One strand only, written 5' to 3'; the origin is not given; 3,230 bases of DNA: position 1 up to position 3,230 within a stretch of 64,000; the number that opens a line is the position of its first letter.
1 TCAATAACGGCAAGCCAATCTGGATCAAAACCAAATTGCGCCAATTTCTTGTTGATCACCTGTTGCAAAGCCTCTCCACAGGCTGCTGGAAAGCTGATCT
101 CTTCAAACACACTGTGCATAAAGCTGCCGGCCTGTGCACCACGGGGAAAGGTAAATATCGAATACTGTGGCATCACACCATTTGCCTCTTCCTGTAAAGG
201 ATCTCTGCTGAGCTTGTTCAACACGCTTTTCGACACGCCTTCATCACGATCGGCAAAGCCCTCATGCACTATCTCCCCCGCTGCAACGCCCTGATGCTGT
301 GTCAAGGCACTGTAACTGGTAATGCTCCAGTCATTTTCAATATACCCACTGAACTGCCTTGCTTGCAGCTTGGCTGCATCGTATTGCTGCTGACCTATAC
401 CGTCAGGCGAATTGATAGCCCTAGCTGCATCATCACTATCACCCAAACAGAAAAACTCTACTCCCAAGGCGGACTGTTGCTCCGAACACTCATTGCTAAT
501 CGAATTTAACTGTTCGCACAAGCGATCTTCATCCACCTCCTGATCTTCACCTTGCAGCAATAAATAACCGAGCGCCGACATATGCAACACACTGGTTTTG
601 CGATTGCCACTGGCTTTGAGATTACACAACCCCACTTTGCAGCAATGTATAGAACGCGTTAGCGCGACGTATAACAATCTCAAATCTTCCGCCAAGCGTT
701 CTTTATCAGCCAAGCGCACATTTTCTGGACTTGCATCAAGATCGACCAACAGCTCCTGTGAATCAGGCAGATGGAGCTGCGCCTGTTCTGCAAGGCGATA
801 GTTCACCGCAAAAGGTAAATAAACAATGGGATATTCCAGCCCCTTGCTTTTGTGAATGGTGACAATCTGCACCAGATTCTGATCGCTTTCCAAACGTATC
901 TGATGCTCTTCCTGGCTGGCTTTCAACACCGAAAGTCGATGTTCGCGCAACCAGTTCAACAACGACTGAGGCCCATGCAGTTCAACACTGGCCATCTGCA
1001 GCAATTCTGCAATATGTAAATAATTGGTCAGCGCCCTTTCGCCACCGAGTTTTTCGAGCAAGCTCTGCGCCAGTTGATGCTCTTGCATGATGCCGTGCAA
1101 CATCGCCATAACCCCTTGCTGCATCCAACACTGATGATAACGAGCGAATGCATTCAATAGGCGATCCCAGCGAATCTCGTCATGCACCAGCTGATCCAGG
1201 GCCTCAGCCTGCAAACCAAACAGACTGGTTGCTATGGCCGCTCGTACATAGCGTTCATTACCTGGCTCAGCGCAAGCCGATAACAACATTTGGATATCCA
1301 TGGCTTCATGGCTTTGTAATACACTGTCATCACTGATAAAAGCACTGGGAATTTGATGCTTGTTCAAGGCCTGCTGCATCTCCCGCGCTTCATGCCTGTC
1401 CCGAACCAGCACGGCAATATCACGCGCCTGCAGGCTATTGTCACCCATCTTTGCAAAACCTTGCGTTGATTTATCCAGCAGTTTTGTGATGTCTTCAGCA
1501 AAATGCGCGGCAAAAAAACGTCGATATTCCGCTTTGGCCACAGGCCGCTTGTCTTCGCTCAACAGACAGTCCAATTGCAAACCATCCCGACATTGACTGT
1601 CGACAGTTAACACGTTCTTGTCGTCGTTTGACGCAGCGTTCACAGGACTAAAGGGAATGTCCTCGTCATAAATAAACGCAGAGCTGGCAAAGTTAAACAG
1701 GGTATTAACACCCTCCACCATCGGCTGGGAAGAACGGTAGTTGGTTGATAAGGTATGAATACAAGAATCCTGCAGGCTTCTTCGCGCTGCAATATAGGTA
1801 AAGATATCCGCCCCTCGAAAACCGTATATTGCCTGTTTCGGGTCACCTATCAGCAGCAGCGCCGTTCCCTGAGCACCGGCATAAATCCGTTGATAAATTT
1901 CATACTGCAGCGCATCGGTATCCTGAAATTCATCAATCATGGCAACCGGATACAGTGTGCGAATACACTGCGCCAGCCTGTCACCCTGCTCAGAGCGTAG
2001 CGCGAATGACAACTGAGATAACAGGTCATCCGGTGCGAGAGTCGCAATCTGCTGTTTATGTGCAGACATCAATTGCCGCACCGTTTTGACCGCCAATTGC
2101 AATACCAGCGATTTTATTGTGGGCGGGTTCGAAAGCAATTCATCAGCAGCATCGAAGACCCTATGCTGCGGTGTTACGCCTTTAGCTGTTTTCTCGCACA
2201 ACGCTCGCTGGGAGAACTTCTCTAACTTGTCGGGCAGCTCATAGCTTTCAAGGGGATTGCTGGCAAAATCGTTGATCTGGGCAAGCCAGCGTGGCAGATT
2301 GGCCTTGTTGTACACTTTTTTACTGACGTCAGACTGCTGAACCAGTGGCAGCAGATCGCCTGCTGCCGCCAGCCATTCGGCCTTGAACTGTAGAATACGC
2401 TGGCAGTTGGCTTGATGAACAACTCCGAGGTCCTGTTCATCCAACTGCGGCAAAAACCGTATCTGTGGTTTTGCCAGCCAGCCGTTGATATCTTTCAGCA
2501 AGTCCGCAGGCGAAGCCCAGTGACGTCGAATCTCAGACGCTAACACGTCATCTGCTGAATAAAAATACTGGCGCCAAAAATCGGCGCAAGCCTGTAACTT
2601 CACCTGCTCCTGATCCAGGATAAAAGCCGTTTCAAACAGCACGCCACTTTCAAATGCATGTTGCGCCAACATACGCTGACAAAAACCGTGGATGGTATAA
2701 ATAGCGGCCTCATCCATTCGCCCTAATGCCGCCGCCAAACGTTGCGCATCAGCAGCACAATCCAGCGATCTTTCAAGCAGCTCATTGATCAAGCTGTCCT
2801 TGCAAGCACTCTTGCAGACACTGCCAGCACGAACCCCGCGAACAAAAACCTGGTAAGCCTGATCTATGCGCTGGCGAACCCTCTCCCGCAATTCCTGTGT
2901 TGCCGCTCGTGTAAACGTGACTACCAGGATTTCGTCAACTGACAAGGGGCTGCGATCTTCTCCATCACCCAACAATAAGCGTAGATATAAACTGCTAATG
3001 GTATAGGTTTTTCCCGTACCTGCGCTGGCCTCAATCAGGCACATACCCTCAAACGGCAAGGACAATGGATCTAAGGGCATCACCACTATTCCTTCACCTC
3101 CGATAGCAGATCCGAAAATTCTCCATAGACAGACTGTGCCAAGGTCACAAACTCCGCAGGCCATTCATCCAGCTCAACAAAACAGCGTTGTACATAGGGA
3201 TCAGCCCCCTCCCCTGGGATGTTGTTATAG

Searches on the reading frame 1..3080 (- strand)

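Call 5: search_protein_families(library=pfam, proteins=[window:1-3080:-], max_evalue=0.01)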
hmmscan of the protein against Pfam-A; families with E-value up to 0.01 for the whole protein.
window:1-3080:- (1026 aa): 7 families
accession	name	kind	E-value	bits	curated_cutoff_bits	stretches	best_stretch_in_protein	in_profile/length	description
PF00580.27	UvrD-helicase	-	1.1e-48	166.8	23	1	10-435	12-269/271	UvrD/REP helicase N-terminal domain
PF13361.12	UvrD_C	-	1.9e-22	80.6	25.6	1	443-809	2-338/350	UvrD-like helicase C-terminal domain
PF13245.12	AAA_19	-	8.1e-15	55.6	25.1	2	12-72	12-65/134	AAA domain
PF13538.12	UvrD_C_2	-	1.6e-08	34.7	27.4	1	738-763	3-30/52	UvrD-like helicase C-terminal domain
PF13604.12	AAA_30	-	0.00062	20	27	0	12-68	19-66/191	AAA domain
PF13086.12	AAA_11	-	0.0009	19.5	27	1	10-106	16-114/257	AAA domain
PF13401.12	AAA_22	-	0.0072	17.1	27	0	12-87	6-65/130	AAA domain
